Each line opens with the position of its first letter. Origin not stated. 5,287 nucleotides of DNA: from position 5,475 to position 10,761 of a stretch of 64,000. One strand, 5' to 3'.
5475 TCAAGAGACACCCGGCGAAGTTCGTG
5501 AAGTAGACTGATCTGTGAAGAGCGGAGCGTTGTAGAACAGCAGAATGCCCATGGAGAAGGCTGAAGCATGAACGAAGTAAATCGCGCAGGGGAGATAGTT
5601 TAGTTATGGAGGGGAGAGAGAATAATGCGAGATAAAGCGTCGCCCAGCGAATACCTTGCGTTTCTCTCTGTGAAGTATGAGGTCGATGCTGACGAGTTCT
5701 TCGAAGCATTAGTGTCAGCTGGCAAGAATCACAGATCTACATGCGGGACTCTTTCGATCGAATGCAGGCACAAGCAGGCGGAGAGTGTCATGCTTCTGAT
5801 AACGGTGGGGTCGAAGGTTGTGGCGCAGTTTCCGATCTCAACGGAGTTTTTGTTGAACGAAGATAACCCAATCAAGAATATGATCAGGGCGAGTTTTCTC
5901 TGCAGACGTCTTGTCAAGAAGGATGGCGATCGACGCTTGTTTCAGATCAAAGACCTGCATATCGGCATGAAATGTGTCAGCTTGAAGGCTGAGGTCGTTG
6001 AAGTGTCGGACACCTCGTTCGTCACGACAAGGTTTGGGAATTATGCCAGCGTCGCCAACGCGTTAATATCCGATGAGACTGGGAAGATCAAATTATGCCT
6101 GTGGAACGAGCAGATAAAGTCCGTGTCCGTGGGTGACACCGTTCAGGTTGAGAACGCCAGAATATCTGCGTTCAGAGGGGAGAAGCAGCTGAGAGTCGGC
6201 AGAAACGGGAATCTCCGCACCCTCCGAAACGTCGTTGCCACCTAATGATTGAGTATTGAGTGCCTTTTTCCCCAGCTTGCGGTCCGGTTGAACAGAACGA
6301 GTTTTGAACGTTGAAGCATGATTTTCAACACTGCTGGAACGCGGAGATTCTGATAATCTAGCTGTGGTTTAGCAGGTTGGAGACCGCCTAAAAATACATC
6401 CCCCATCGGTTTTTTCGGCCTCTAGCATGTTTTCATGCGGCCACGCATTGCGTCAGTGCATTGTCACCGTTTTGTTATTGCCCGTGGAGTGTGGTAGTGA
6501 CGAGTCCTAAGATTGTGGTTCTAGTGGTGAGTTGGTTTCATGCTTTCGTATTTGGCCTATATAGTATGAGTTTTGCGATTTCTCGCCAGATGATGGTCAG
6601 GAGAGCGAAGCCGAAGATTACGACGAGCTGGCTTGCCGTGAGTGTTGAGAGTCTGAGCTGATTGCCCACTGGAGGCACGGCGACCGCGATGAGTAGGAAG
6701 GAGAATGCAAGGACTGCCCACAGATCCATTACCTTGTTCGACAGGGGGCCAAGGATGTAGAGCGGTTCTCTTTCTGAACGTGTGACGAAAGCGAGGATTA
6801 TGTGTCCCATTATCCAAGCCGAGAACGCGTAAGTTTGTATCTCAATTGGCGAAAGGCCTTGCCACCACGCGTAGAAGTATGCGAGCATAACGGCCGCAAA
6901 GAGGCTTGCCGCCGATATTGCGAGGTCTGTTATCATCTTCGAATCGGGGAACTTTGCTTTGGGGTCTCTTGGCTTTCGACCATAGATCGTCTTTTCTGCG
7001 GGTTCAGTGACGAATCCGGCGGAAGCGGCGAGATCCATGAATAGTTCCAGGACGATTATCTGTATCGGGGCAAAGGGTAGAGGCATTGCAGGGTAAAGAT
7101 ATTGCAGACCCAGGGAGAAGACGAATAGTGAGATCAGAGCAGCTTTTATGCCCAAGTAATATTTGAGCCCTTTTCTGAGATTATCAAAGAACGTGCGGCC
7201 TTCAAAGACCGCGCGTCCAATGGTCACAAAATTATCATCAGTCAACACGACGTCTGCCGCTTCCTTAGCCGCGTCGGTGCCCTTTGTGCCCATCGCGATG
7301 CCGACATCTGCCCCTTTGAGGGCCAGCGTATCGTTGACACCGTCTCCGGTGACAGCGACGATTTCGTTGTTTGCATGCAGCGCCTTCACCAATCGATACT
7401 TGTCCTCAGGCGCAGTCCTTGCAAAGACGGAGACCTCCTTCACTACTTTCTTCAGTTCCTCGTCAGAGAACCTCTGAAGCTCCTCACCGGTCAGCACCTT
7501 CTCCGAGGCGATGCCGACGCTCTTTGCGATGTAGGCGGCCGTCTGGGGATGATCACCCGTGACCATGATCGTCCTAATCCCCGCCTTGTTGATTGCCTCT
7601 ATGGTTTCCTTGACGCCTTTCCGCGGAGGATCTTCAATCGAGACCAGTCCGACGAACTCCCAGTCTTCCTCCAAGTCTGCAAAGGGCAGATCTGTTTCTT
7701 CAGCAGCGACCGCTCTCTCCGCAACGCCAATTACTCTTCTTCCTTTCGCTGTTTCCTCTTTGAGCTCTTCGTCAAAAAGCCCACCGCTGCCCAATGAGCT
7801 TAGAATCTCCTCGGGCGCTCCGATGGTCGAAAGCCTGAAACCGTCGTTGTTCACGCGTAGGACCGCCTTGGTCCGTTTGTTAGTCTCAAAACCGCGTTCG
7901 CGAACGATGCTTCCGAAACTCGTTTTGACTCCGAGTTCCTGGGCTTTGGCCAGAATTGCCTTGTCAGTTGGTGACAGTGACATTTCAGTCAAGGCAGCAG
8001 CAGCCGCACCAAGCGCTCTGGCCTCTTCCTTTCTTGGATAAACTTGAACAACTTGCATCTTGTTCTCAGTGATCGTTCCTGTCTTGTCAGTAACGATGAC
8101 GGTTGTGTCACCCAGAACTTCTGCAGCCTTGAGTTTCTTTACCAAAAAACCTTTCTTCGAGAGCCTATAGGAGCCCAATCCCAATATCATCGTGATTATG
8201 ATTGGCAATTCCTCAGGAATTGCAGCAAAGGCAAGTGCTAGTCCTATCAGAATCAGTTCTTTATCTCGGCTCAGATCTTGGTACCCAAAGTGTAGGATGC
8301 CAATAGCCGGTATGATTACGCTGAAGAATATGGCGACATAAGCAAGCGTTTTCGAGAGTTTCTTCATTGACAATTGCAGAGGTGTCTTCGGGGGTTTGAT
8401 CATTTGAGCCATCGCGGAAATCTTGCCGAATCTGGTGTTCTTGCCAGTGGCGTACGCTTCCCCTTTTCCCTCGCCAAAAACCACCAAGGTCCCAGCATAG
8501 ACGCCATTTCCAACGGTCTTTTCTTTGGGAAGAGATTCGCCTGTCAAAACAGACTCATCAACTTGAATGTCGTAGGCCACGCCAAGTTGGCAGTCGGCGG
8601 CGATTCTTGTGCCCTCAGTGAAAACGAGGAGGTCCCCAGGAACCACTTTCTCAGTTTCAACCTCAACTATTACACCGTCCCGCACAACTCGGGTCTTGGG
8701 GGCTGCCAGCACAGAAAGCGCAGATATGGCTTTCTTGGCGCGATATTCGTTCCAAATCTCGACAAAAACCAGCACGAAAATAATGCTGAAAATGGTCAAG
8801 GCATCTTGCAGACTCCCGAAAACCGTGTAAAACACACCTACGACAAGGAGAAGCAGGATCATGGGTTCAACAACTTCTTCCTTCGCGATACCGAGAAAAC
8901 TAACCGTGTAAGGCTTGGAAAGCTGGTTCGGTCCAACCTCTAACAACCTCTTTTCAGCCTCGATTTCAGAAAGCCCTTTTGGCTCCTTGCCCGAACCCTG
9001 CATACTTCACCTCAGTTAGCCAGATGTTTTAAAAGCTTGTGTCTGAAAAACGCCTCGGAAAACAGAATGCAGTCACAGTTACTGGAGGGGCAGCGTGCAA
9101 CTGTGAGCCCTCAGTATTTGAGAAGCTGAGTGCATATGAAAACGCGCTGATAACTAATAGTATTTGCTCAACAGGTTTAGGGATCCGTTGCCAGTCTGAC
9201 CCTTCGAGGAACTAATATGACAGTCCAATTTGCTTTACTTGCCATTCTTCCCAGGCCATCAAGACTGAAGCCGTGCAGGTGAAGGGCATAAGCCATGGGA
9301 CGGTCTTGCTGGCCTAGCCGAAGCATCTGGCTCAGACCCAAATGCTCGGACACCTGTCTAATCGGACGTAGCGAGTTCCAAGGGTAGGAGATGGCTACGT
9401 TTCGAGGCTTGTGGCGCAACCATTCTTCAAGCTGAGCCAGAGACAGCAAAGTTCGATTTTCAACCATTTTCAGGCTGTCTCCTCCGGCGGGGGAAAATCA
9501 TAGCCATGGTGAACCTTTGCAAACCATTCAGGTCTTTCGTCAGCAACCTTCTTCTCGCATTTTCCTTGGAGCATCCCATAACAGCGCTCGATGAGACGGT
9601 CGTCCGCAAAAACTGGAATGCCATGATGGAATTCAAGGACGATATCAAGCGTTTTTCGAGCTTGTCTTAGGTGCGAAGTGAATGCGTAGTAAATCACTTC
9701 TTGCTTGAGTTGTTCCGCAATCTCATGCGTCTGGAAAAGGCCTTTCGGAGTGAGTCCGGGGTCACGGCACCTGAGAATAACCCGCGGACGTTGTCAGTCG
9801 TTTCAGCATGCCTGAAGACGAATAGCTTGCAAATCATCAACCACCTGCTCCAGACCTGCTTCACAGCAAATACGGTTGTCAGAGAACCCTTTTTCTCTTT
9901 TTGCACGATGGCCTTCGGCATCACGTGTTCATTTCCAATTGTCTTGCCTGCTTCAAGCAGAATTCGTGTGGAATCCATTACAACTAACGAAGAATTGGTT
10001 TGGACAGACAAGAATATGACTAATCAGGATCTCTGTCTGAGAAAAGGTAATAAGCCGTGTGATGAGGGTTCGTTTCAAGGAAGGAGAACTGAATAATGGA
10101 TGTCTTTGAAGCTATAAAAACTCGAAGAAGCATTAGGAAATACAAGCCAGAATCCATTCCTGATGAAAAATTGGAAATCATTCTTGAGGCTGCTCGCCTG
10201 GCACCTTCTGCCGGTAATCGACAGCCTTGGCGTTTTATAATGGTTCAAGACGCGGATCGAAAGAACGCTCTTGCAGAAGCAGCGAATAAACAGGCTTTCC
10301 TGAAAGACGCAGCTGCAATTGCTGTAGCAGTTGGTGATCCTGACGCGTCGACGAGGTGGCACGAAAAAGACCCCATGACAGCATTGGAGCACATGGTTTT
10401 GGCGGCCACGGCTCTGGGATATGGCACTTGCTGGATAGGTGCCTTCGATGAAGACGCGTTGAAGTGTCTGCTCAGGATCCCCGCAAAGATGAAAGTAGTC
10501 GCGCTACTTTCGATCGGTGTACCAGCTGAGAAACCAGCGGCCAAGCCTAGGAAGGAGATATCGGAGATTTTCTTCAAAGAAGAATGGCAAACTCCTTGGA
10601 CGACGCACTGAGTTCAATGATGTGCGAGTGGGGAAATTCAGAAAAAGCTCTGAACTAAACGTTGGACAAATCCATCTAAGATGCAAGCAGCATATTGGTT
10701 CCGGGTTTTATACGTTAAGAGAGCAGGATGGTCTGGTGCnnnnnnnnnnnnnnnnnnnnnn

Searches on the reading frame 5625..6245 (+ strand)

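Call 28: search_protein_families(library=pfam, proteins=[window:5625-6245:+], max_evalue=0.00001)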
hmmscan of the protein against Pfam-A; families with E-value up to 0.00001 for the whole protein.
window:5625-6245:+ (206 aa): 2 families
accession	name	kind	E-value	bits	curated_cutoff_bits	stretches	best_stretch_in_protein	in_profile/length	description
PF21473.3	Ssb-like_OB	-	1.1e-11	45.3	24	1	133-197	31-95/97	Single-stranded DNA binding protein Ssb-like, OB fold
PF01336.31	tRNA_anti-codon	-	4.9e-06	26.8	27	0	119-191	2-69/75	OB-fold nucleic acid binding domain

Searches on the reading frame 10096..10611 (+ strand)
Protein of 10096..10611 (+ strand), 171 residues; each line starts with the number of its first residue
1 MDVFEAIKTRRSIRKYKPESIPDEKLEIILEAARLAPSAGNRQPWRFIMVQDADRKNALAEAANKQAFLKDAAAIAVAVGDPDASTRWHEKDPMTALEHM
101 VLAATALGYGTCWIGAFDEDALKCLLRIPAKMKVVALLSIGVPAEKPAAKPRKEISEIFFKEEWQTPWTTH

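Call 28: search_protein_families(library=pfam, proteins=[window:10096-10611:+], max_evalue=0.00001)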
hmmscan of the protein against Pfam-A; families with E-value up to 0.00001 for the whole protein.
window:10096-10611:+ (171 aa): 2 families
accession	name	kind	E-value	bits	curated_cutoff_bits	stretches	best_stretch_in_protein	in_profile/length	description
PF00881.29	Nitroreductase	-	6.1e-34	118.1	23.5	2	7-76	1-70/167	Nitroreductase family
PF14512.11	TM1586_NiRdase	-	3.1e-22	79.7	27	2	97-168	88-159/215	Putative TM nitroreductase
